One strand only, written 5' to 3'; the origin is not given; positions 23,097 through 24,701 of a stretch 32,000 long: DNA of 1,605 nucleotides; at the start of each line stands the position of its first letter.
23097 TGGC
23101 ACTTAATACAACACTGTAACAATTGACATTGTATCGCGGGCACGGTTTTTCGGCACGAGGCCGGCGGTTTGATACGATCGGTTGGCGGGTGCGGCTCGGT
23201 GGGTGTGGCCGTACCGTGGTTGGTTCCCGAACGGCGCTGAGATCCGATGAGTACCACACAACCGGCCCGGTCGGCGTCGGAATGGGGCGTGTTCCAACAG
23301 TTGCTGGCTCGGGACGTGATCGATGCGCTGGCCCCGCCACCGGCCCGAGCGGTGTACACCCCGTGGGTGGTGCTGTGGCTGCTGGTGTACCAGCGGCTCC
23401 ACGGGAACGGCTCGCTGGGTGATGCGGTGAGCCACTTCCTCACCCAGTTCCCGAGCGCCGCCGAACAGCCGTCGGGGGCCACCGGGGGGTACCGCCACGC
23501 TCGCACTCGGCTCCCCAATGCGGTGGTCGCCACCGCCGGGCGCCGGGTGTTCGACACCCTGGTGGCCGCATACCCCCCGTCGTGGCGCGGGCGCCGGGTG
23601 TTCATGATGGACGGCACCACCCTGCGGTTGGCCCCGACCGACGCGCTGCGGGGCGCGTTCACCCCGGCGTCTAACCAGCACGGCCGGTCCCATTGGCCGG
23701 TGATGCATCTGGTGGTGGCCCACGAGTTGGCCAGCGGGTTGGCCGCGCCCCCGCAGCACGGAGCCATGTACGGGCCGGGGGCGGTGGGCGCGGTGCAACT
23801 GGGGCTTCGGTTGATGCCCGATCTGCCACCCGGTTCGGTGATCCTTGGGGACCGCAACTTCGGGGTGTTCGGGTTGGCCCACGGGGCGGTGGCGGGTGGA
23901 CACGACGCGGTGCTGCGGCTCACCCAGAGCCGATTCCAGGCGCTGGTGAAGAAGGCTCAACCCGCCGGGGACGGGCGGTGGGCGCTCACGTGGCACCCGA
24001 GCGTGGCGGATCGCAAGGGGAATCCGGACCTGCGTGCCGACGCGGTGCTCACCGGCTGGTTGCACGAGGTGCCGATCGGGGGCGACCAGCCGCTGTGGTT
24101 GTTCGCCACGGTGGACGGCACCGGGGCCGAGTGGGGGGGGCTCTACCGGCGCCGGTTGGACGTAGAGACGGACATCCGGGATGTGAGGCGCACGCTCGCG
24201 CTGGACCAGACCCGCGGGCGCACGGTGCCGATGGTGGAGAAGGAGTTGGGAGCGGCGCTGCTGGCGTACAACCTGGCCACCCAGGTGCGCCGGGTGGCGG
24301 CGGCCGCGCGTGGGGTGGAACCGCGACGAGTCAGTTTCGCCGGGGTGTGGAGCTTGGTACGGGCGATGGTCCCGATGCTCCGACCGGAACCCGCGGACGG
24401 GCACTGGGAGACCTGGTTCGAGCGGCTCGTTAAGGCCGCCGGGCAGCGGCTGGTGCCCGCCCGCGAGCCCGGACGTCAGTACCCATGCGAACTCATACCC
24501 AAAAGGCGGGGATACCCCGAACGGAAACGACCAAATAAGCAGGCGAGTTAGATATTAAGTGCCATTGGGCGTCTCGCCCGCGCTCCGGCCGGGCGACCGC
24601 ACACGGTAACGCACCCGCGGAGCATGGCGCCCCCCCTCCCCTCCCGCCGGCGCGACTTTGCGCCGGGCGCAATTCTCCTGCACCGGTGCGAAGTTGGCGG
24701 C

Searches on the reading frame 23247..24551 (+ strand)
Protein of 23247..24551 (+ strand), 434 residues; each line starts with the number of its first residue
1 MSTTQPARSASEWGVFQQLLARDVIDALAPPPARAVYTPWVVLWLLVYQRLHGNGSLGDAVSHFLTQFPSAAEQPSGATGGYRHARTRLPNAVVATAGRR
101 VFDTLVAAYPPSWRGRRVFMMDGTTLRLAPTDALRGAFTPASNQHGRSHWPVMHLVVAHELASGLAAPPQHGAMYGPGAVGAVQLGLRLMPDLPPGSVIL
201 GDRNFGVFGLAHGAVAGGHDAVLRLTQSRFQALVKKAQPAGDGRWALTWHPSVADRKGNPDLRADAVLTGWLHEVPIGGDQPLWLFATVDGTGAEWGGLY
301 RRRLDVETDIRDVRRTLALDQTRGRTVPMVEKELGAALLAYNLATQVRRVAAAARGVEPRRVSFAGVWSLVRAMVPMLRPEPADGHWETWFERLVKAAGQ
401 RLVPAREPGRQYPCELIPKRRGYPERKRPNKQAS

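Call 74: search_protein_families(library=pfam, proteins=[window:23247-24551:+], max_evalue=0.001)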
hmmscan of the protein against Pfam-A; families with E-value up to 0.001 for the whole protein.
window:23247-24551:+ (434 aa): 1 family
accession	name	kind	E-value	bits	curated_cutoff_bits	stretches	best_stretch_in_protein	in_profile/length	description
PF01609.27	DDE_Tnp_1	-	4.2e-10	40.2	23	1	114-343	2-200/200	Transposase DDE domain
